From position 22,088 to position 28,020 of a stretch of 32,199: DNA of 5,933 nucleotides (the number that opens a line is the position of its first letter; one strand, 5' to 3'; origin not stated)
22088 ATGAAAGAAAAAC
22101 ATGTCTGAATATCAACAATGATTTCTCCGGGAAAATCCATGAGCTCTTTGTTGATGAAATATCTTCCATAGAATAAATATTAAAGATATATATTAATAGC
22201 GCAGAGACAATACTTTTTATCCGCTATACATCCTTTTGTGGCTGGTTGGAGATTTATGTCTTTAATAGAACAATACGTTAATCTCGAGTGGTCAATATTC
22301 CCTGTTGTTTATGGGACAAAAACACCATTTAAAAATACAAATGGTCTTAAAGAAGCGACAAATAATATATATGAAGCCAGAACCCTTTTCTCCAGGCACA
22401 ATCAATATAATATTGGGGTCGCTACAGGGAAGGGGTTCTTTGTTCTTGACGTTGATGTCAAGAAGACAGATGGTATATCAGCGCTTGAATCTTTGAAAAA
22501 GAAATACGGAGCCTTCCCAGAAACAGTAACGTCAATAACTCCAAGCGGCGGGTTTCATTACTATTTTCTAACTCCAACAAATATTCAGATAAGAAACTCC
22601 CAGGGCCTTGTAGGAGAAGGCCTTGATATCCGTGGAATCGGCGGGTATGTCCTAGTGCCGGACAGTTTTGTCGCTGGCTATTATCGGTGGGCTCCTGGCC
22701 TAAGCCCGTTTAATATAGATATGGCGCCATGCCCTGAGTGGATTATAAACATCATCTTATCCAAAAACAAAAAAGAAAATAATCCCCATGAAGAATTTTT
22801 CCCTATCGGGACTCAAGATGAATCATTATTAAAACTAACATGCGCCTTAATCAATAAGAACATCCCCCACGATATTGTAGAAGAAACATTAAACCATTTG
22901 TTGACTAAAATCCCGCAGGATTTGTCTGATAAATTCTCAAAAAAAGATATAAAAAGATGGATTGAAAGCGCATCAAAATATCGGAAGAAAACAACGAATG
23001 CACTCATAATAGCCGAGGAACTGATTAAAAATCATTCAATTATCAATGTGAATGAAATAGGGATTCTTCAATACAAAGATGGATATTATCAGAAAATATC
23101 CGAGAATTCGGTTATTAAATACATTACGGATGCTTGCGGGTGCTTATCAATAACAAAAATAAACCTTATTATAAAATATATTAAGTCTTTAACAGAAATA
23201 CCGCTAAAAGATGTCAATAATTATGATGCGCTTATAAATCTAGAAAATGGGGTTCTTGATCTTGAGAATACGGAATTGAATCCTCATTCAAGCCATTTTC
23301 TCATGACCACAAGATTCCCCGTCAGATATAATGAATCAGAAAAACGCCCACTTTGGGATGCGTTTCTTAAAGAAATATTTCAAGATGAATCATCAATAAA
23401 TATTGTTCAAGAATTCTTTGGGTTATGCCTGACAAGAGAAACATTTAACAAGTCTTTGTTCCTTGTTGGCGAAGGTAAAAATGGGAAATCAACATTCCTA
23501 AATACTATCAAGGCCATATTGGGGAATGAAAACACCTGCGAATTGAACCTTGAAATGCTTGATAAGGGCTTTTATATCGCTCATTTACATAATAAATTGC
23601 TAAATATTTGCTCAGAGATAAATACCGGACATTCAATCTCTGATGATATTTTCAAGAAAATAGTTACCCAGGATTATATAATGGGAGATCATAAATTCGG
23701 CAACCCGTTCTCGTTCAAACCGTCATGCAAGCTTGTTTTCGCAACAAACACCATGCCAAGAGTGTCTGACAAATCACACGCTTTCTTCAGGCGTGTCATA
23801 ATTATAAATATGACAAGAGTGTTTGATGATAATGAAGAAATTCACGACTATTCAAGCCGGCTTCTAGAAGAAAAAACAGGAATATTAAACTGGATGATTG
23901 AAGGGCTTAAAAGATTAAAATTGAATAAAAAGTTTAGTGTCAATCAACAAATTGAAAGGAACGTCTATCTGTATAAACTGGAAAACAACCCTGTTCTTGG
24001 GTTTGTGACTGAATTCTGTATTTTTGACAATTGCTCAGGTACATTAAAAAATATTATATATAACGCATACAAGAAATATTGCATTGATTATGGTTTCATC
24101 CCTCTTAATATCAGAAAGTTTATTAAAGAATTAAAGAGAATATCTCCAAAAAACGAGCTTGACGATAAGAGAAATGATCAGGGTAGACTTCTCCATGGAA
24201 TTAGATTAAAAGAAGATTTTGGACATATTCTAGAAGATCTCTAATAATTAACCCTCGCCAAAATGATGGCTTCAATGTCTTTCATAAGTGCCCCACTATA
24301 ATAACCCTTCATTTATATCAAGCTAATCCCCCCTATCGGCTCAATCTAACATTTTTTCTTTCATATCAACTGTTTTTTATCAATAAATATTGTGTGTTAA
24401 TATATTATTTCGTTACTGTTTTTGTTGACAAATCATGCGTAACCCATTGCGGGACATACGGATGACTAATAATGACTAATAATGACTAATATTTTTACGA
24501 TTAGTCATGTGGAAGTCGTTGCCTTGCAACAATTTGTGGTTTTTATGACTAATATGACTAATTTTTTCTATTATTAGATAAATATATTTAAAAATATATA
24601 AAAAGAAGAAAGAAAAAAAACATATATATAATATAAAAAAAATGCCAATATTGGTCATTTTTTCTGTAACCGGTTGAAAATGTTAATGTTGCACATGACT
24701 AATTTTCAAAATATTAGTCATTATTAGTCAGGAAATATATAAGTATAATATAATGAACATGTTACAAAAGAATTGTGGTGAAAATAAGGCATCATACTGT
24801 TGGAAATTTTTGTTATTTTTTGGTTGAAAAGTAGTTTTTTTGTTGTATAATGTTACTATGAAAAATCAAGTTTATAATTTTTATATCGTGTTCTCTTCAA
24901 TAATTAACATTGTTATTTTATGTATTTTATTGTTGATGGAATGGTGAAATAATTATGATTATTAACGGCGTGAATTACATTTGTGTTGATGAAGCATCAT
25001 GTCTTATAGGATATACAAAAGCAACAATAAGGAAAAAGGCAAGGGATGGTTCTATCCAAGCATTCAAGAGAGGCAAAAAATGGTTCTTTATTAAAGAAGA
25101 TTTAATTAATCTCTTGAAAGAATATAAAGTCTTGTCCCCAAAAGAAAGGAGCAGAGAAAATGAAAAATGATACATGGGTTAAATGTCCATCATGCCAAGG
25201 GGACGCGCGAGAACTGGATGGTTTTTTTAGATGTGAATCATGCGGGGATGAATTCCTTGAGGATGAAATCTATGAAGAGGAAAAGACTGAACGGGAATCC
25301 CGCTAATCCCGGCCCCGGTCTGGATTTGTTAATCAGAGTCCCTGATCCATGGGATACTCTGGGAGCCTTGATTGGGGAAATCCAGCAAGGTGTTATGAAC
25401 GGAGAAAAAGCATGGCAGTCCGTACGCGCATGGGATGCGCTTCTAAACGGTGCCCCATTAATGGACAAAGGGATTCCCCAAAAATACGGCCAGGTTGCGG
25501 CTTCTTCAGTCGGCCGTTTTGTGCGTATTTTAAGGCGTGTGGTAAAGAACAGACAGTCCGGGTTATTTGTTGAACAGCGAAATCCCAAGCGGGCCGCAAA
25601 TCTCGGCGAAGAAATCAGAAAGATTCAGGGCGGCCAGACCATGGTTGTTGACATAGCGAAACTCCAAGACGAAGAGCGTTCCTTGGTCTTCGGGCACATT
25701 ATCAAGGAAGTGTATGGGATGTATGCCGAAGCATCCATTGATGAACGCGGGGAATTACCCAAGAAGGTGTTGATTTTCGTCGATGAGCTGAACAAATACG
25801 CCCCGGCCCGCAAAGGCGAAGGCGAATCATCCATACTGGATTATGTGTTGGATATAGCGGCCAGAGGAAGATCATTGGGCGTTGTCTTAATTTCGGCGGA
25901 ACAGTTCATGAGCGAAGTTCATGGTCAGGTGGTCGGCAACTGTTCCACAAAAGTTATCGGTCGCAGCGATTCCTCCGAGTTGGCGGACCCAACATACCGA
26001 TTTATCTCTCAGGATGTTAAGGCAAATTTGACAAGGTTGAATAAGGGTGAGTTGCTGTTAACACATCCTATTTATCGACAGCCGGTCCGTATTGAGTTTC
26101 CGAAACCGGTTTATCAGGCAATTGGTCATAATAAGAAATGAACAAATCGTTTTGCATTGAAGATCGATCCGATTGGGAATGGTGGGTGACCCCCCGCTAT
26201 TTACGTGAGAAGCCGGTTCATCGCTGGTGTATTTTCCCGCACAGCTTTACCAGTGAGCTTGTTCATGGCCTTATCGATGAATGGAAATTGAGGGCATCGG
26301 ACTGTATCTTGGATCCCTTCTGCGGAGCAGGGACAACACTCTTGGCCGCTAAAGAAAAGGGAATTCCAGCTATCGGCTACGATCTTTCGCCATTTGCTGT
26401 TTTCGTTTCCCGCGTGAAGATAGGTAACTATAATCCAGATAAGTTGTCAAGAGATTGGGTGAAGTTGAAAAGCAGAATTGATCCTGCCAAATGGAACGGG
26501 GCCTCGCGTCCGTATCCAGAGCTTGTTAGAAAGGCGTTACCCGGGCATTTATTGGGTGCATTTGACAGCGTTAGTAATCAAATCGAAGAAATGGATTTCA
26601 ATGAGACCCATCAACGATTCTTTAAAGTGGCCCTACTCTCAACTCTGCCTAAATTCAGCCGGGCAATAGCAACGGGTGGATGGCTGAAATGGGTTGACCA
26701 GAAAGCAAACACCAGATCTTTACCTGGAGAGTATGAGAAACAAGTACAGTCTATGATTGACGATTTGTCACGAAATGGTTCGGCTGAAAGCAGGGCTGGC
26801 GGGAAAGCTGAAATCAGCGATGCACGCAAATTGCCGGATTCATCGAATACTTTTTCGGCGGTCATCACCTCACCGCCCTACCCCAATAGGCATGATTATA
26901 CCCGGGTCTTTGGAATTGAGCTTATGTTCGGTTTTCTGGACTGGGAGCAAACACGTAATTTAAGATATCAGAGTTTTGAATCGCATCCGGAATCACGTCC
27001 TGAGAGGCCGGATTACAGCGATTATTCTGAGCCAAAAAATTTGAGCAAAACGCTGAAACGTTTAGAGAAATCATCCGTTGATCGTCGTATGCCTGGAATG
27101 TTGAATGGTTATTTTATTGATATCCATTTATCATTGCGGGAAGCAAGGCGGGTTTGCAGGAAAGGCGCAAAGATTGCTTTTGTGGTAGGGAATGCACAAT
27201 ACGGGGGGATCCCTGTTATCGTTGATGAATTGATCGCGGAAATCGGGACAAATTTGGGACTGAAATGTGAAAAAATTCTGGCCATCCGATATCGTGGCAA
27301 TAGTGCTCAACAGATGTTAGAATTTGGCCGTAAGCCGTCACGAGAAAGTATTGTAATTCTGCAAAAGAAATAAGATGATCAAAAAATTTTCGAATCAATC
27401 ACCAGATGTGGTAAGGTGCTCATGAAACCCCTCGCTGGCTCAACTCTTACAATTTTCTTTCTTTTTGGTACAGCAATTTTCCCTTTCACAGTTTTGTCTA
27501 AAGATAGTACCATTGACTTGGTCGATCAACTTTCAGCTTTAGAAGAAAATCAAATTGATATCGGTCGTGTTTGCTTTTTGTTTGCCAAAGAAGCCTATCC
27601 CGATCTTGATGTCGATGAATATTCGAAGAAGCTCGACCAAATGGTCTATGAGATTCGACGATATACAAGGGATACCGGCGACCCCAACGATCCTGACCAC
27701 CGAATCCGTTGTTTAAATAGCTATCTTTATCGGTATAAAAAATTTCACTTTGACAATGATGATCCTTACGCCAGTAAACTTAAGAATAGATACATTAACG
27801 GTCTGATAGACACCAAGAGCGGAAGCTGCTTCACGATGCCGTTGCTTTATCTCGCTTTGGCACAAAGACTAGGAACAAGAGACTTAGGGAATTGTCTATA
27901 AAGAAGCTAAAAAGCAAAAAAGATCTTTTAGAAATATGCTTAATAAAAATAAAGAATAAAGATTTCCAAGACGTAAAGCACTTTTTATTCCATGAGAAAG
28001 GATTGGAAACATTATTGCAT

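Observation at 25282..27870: A 2.6-kb foreign segment sits inside a phage zinc-ribbon gene, and deleting it between two AAAGACT copies restores one in-frame 123-aa ORF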

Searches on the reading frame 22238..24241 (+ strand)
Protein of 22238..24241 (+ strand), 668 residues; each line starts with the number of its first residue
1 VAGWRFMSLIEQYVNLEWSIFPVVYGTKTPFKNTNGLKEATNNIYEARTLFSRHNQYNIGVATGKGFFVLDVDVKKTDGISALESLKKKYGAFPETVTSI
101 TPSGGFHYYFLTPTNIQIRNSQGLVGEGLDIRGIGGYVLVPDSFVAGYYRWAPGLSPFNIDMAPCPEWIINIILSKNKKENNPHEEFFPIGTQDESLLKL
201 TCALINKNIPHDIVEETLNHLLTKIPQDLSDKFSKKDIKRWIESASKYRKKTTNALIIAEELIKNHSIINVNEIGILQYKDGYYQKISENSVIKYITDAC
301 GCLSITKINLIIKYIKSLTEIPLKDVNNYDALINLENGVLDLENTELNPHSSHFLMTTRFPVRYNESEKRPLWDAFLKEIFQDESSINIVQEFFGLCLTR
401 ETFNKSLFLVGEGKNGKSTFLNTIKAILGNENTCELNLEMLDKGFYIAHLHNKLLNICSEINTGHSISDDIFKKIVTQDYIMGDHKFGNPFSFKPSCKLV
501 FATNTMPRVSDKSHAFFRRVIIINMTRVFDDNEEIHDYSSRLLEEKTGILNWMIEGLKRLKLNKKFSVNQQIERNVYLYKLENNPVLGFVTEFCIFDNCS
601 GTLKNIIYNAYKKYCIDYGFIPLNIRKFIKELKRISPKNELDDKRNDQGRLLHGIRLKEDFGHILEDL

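Call 7: search_protein_families(library=pfam, proteins=[window:22238-24241:+], max_evalue=0.1)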
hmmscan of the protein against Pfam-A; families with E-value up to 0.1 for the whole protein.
window:22238-24241:+ (668 aa): 5 families
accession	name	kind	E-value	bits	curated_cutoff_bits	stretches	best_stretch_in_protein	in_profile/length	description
PF09250.16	Prim-Pol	-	2.9e-34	119.2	22.8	1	12-168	3-158/158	Bifunctional DNA primase/polymerase, N-terminal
PF19263.5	DUF5906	-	1.3e-22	81.1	27.6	1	409-519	1-114/114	Family of unknown function (DUF5906)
PF08706.16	D5_N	-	4.5e-14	53.4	22.4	1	267-382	52-145/145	D5 N terminal like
PF03288.22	Pox_D5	-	1.8e-08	35.2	21.4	1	582-647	2-67/86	Poxvirus D5 protein-like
PF02257.21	RFX_DNA_binding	-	0.031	15.3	27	0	602-637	20-55/79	RFX DNA-binding domain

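Call 13: find_related_loci(query=window:22238-24241:+, collection=viral_contigs, flank=8000)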
Query window:22238-24241:+ (668 aa) in viral_contigs; peptide patterns used: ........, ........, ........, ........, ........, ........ (x = any residue, [..] = any of these).
3 stretches matched a pattern, but none encodes a relative of the query by tblastn (E <= 1e-3).

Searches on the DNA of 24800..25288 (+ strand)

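Call 52: search_dna_similar(query=window:24800-25288:+, collection=phages, mode=distant)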
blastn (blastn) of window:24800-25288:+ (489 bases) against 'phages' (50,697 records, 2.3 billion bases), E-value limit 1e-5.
No match.

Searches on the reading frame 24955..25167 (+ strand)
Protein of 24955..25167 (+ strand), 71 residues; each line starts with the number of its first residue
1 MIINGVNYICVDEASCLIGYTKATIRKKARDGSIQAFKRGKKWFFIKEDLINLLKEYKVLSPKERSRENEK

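Call 7: search_protein_families(library=pfam, proteins=[window:24955-25167:+], max_evalue=0.1)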
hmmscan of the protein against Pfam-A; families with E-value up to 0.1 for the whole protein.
window:24955-25167:+ (71 aa): 1 family
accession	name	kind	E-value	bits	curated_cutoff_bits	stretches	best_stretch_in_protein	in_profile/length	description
PF12728.13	HTH_17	-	4.2e-07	30.6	27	1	11-56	4-49/51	Helix-turn-helix domain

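Call 39: search_protein_families(library=phrogs, proteins=[window:24955-25167:+], max_evalue=0.001)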
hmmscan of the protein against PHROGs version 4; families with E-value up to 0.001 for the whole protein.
window:24955-25167:+ (71 aa): 3 families
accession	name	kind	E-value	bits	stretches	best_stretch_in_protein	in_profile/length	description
phrog_6401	-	DNA, RNA and nucleotide metabolism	5.8e-07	30.3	1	7-58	8-60/64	DNA binding protein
phrog_25262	-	unknown function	8.8e-05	23.4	1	8-64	34-91/106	-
phrog_10045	-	DNA, RNA and nucleotide metabolism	0.00016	22.4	1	2-57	14-71/74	HTH DNA binding protein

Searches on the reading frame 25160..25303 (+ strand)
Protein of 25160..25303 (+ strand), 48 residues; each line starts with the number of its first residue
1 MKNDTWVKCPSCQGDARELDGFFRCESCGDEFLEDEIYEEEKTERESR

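Call 7: search_protein_families(library=pfam, proteins=[window:25160-25303:+], max_evalue=0.1)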
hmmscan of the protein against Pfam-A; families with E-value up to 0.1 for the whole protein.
window:25160-25303:+ (48 aa): 12 families
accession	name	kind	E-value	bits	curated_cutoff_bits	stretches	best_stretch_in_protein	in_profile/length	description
PF08271.17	Zn_Ribbon_TF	-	0.00016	21.6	29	1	8-46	2-42/43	TFIIB zinc-binding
PF09723.15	Zn_ribbon_8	-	0.0014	19.1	34.4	0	23-33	6-16/41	Zinc ribbon domain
PF02591.20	Zn_ribbon_9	-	0.0047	17.4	29.1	0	20-29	21-30/33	C4-type zinc ribbon domain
PF13717.11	Zn_ribbon_4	-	0.011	16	30.3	0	5-13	24-32/36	zinc-ribbon domain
PF13248.11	Zn_ribbon_3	-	0.013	15.4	27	0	6-13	16-23/26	zinc-ribbon domain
PF07191.17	Zn_ribbon_6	-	0.014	15.8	25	1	8-34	2-28/67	Double zinc ribbon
PF17848.7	Zn_ribbon_ACC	-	0.024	15.3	24.5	0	6-12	1-7/26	Acetyl-CoA carboxylase zinc finger domain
PF13719.11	Zn_ribbon_5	-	0.03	14.5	29.3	0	2-13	21-32/37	zinc-ribbon domain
PF13465.12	zf-H2C2_2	-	0.047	14.5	40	0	22-32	14-24/26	Zinc-finger double domain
PF14205.11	Cys_rich_KTR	-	0.053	13.8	25.5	0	5-17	2-14/54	Cysteine-rich KTR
PF14369.11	Zn_ribbon_19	-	0.054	14.1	30.8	0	24-34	22-33/35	zinc-ribbon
PF07282.18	Cas12f1-like_TNB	-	0.067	13.8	26.3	1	5-31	27-49/60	Cas12f1-like, TNB domain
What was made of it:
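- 25160..25288 (+): 5' part (43 codons) of the disrupted phage zinc-ribbon gene. The ORF now runs on to a stop at 25304-25306, inside foreign DNA. Weak zinc-ribbon Pfam hits (call 7).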

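Call 39: search_protein_families(library=phrogs, proteins=[window:25160-25303:+], max_evalue=0.001)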
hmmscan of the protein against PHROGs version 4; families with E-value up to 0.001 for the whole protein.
window:25160-25303:+ (48 aa): 1 family
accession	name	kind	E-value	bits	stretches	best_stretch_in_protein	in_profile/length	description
phrog_8315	-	unknown function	0.00049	21.3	1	3-46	4-46/62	-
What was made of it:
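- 25160..25288 (+): Weak match to phrog_8315 (call 39).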

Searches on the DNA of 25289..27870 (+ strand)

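Call 14: search_dna_similar(query=window:25289-27870:+, collection=phages, mode=distant)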
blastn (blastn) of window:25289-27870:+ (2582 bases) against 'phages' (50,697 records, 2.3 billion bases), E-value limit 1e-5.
No match.
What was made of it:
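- Tried and rejected: The left flank DNA and the insert DNA against GenBank phages (calls 14, 52).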
